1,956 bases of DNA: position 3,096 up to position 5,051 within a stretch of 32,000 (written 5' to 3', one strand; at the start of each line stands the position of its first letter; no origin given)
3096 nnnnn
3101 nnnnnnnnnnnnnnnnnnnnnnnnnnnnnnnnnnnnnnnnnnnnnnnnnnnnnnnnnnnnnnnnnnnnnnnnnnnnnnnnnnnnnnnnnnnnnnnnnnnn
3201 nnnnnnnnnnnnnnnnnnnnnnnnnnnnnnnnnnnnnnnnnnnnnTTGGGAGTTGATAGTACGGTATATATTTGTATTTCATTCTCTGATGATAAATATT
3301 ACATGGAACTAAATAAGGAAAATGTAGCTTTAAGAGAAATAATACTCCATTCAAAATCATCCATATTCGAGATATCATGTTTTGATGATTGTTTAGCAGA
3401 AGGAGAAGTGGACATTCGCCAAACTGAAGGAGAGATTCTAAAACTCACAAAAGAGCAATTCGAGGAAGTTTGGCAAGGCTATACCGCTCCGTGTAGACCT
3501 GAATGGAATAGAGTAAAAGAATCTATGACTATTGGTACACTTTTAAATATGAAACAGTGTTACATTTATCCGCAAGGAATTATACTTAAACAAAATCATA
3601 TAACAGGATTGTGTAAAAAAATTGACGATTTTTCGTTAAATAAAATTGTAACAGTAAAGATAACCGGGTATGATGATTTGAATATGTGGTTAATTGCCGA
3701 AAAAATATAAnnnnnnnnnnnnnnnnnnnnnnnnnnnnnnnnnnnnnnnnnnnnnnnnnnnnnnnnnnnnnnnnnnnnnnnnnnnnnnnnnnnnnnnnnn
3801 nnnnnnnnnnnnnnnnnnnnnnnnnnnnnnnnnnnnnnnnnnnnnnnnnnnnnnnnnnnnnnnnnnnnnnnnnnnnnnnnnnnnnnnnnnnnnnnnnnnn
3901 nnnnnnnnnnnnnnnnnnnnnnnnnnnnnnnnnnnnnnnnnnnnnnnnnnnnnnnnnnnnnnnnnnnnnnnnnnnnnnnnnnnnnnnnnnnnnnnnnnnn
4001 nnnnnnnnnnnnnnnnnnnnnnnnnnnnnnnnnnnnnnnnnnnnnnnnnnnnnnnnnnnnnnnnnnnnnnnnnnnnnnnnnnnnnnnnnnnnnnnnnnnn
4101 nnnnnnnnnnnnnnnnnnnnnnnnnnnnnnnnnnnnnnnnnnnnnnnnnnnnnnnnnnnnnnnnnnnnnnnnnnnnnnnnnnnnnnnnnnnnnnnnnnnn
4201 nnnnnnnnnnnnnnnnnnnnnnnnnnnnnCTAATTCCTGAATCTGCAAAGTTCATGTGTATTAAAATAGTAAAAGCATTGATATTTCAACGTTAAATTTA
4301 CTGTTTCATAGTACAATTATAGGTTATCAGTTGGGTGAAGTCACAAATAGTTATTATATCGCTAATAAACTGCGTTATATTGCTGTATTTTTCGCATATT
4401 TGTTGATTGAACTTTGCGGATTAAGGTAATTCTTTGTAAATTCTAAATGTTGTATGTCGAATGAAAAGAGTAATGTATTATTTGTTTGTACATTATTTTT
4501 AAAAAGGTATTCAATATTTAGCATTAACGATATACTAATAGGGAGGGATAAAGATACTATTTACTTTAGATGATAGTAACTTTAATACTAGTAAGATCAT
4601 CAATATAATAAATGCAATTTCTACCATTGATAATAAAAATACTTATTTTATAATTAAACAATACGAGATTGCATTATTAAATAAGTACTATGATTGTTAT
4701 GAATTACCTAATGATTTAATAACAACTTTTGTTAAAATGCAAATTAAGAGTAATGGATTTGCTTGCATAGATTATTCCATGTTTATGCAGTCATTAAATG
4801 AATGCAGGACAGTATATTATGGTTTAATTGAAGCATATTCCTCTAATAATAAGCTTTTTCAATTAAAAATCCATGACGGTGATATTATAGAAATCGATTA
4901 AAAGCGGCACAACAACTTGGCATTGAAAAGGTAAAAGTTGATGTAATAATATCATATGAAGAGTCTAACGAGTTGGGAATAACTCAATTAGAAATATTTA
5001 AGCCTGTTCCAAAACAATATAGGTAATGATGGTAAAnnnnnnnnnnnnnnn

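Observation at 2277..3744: A second conserved handle at the 3' side: immunity-gene tail plus downstream sequence repeated after two unrelated immunity genes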

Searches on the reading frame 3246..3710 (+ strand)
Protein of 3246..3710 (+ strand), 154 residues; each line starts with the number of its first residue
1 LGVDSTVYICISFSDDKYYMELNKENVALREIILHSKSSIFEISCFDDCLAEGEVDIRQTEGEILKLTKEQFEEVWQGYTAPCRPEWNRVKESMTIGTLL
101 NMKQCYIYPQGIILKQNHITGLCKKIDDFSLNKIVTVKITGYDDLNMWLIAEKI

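Call 6: search_protein_families(library=pfam, proteins=[window:3246-3710:+], max_evalue=0.1)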
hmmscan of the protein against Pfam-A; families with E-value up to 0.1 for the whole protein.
window:3246-3710:+ (154 aa): 0 families

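Call 11: find_homologous_proteins(query=window:3246-3710:+, max_evalue=0.01)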
Query window:3246-3710:+ (154 aa): 7 proteins with E <= 0.01 among 20 candidates.
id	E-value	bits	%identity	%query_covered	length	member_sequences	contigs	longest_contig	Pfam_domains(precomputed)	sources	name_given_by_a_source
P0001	1.6e-85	302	100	88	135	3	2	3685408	-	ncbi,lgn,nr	ncbi:hypothetical protein [Ruminococcus albus]|nr:hypothetical protein [Ruminococcus albus]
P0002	4.7e-72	259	79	95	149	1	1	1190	-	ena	-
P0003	1.9e-65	237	70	95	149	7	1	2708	-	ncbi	-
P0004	1.2e-64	235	69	95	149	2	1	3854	-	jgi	jgi:hypothetical protein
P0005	2.9e-61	224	67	95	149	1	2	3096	-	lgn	-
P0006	2.4e-57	211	63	95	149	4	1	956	-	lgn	-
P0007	1.3e-56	209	70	86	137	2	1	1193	-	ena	-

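Call 14: find_encoding_contigs(protein=P0004, flank=5000)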
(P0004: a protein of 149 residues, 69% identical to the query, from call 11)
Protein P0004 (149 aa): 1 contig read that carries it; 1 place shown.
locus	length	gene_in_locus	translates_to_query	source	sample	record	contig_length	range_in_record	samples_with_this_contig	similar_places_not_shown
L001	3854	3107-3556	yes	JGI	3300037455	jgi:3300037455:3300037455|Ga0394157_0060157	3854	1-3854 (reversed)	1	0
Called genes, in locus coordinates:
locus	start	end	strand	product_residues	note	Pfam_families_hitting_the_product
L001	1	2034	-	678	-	?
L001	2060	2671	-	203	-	PF04542:Sigma70_r2, PF08281:Sigma70_r4_2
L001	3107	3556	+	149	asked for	-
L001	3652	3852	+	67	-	?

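Call 15: find_encoding_contigs(protein=P0005, flank=5000)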
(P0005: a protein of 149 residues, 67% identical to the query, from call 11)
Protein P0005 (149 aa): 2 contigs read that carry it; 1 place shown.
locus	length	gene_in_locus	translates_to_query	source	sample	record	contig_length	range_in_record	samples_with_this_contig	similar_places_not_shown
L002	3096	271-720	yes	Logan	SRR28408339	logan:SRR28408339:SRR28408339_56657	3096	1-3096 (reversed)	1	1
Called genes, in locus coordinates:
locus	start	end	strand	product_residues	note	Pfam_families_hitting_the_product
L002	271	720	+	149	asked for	-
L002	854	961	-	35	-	-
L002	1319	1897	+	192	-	PF04634:YezG-like (weak)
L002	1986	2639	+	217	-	-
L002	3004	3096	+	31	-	?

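Call 16: find_encoding_contigs(protein=P0003, flank=5000)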
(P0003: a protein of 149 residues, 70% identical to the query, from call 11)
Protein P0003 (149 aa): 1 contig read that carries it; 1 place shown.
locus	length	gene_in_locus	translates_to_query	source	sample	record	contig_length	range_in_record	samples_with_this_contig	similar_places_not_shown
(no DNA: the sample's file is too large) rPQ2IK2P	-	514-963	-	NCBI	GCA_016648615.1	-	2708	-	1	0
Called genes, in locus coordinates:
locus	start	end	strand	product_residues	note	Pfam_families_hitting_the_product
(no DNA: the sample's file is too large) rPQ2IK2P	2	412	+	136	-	?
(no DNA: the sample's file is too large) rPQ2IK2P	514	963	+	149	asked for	-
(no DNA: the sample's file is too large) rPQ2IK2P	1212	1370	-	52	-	-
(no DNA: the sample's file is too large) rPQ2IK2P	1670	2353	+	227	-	PF00149:Metallophos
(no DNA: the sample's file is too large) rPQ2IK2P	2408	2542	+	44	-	-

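Call 35: find_encoding_contigs(protein=P0002, flank=3000)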
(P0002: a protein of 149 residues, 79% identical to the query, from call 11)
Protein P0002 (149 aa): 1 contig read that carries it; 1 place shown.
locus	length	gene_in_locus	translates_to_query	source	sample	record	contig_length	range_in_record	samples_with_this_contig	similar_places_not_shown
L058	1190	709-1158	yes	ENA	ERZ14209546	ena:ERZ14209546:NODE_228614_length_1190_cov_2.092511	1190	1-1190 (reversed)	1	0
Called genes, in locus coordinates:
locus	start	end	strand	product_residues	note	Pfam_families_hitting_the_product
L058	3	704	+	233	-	?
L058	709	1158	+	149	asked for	-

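Call 36: find_encoding_contigs(protein=P0006, flank=3000)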
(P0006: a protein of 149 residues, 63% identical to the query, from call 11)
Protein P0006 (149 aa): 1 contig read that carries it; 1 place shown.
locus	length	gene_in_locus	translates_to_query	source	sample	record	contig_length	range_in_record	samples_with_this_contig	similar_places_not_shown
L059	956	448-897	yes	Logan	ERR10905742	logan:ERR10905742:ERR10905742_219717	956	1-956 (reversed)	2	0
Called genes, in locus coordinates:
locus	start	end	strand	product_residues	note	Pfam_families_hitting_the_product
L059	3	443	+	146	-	?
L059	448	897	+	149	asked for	-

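Call 58: search_protein_families(library=ncbifam, proteins=[window:3246-3710:+], max_evalue=0.01)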
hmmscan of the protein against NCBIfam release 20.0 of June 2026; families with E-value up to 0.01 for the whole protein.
window:3246-3710:+ (154 aa): 0 families

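Call 67: predict_structure(alignment_id=A4)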
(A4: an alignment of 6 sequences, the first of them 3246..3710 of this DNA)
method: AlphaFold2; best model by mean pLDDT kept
length: 154 residues; sequences in the alignment: 6
mean_pLDDT: 65.0   pTM: 0.53
mean pLDDT of the five models: 65.0, 63.0, 58.9, 56.6, 38.3
residues with pLDDT >= 90: 0; 70-90: 73; 50-70: 65; < 50: 16
segments of 3 or more residues with pLDDT < 50: 1-3, 48-55, 107-110
pLDDT, mean of each block of 10 residues (from residue 1): 60 72 68 66 50 45 71 77 78 80 53 55 55 71 73 72
secondary structure, 60 per line:
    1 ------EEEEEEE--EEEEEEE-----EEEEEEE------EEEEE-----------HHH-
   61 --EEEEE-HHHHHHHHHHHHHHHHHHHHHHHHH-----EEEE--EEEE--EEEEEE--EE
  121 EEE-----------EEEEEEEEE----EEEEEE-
elements in order: E7-13 E16-22 E28-34 E41-45 E63-67 H69-93 E99-102 E105-108 E111-116 E119-123 E135-143 E148-153
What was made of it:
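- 3666..3710 (+): Block copy 2, coding part: the native, in-frame C-terminus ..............* of imm2, the predicted last beta-strand. The model has strands at 135-143 and 148-153 (call 67).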

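Call 68: search_protein_representatives(alignment_id=A4)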
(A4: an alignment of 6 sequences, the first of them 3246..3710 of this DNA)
Query: 6 sequences, 149 profile positions. Proteins with E-value up to 0.001 (for the whole library): 183; up to 1e-10: 79; up to 1e-30: 3. The best 150 are listed.
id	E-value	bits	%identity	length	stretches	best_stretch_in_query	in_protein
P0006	1.3e-78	278.2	-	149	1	1-149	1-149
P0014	2.8e-55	202.4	-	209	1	12-149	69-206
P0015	2.9e-33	131.0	-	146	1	1-147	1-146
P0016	2.1e-30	121.7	-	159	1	1-147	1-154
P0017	9.9e-29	116.3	-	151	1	1-147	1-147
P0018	3.0e-28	114.7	-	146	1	1-146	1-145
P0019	2.0e-27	112.1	-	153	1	1-147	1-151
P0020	2.2e-26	108.7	-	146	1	1-147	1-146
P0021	3.3e-26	108.1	-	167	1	1-147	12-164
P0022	5.9e-26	107.3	-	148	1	1-147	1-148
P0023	6.6e-26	107.1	-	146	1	2-146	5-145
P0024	6.8e-26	107.1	-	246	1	1-148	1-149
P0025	1.8e-25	105.7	-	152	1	2-147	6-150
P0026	5.7e-25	104.1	-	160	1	1-148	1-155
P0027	6.3e-25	104.0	-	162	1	1-147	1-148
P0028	6.7e-25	103.9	-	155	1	1-147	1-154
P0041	3.9e-21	91.7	-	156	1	1-147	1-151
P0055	1.5e-18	83.3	-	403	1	1-145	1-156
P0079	9.5e-13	64.5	-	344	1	4-147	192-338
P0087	9.7e-12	61.2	-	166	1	1-147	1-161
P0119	9.1e-08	48.3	-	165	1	2-147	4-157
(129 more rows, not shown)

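Call 70: search_protein_families(library=pfam, proteins=[P0016, P0026, P0028, P0041, P0087, P0119, P0014, P0055, P0079], max_evalue=0.01)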
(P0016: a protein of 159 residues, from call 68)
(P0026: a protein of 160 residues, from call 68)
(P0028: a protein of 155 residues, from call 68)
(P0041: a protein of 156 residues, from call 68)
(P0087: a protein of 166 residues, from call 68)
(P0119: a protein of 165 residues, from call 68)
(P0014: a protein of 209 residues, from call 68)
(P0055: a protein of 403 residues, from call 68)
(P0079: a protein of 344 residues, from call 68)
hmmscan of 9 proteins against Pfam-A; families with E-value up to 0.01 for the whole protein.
P0016 (159 aa): 0 families

P0026 (160 aa): 0 families

P0028 (155 aa): 0 families

P0041 (156 aa): 0 families

P0087 (166 aa): 1 family
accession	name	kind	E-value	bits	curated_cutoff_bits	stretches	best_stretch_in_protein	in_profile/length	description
PF23459.1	S1_RRP5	-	0.0091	17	27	0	97-155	4-65/72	RRP5 S1 domain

P0119 (165 aa): 0 families

P0014 (209 aa): 1 family
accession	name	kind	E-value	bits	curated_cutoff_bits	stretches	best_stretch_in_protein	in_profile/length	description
PF15633.11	Tox-ART-HYD1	-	0.0008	20.4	25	1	11-46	62-97/97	HYD1 signature containing ADP-ribosyltransferase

P0055 (403 aa): 1 family
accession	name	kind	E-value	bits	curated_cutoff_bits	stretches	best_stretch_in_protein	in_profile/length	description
PF02517.21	Rce1-like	-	5.2e-18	65.6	22.4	1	308-392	5-93/93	Type II CAAX prenyl endopeptidase Rce1-like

P0079 (344 aa): 0 families

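Call 72: fold_search(model_id=the predicted structure, library=pdb)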
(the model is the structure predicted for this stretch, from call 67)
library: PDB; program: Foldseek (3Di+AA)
matches with E <= 10: 608; with E <= 0.001: 0
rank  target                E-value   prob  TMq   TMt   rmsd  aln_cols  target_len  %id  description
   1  9tvu_a                1.6e-03  0.97  0.32  0.22  11.9       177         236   11  Structure of the Chlamydomonas reinhardtii chlororibosome (released 2026-02-18)
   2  4q7j_H                5.3e-03  0.75  0.27  0.25  21.4       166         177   10  Complex structure of viral RNA polymerase (released 2014-08-27)
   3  8peg_Z                1.1e-02  0.90  0.33  0.31  14.1       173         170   11  Escherichia coli paused disome complex (queueing 70S non-rotated closed PRE state) (released 2024-03-06)
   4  9gut_B                1.1e-02  0.97  0.40  0.13  11.8       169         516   15  30S mRNA delivery complex (bS1 resolved) (released 2024-11-20)
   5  9a74_B                1.1e-02  0.96  0.37  0.17  17.3       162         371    9  Integrative model of YKUJ-NUSA by crosslinking MS and deep learning (released 2024-09-18)
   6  4q7j_D                1.1e-02  0.91  0.34  0.30  21.4       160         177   11  Complex structure of viral RNA polymerase (released 2014-08-27)
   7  9guq_B                1.5e-02  0.60  0.27  0.24  12.9       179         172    9  30S PIC (Pre-Initiation complex) (released 2024-11-20)
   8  4nnh_B                2.2e-02  1.00  0.40  0.37   2.4        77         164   14  Structural basis for targeting the ribosomal protein S1 of Mycobacterium tuberculosis by pyrazinamide (released 2014-12-24)
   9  4nnh_A                2.4e-02  1.00  0.40  0.37   2.4        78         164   14  Structural basis for targeting the ribosomal protein S1 of Mycobacterium tuberculosis by pyrazinamide (released 2014-12-24)
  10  9gux_B                2.5e-02  0.90  0.37  0.23  10.8       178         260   11  30S-TEC (TEC in expressome position) Inactive state 1 (released 2024-11-20)
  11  4nnk                  3.1e-02  1.00  0.39  0.38   2.4        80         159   15  Structural basis for targeting the ribosomal protein S1 of Mycobacterium tuberculosis by pyrazinamide (released 2014-12-24)
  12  7dcy                  3.3e-02  1.00  0.31  0.08   3.4        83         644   20  Apo form of Mycoplasma genitalium RNase R (released 2021-03-17)
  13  9guv_B                3.9e-02  1.00  0.37  0.17   2.5        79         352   14  30S mRNA delivery complex (closed-head) (released 2024-11-20)
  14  4nng                  4.2e-02  1.00  0.40  0.39   2.3        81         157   15  Structural basis for targeting the ribosomal protein S1 of Mycobacterium tuberculosis by pyrazinamide (released 2014-12-24)
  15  4nni_A                5.9e-02  1.00  0.39  0.37   2.9        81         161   14  Structural basis for targeting the ribosomal protein S1 of Mycobacterium tuberculosis by pyrazinamide (released 2014-12-24)
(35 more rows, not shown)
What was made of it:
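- On imm2 immunity family (unnamed; HYD1-associated): The model's last two strands and the S1-domain fold matches are of moderate confidence (calls 67, 72).
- The structure model puts it in the last strand of an S1-like barrel (calls 67, 72; moderate confidence).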

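Call 73: find_encoding_contigs(protein=P0001, flank=8000, max_places=6)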
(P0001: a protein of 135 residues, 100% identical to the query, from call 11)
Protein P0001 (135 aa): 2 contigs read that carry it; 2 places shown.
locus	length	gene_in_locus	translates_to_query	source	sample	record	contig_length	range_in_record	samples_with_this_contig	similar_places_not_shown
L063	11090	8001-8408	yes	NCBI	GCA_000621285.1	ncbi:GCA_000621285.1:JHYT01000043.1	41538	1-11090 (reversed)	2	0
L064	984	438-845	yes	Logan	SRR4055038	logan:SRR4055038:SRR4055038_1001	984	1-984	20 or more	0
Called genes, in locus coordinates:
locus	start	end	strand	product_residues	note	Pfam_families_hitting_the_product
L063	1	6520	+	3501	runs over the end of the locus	PF25023:TEN_YD-shell (weak), PF05593:RHS_repeat, PF25023:TEN_YD-shell, PF05593:RHS_repeat, PF25023:TEN_YD-shell, PF25023:TEN_YD-shell, PF07591:PT-HINT, PF15540:Ntox47, +4 more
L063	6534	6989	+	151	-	-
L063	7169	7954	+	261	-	PF01079:Hint, PF07591:PT-HINT, PF14890:Intein_splicing (faint), PF15633:Tox-ART-HYD1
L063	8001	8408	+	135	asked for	-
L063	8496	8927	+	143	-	PF07591:PT-HINT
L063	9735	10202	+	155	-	-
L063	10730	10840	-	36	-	-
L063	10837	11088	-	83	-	?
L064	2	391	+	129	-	?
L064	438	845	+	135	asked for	-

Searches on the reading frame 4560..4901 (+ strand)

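Call 6: search_protein_families(library=pfam, proteins=[window:4560-4901:+], max_evalue=0.1)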
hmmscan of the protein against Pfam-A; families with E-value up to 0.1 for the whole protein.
window:4560-4901:+ (113 aa): 1 family
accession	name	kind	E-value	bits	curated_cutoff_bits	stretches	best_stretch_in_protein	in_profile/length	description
PF17984.6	TERT_thumb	-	0.034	14.5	25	1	67-109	127-168/191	Telomerase reverse transcriptase thumb DNA binding domain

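Call 58: search_protein_families(library=ncbifam, proteins=[window:4560-4901:+], max_evalue=0.01)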
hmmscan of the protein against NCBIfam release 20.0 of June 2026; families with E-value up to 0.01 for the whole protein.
window:4560-4901:+ (113 aa): 0 families
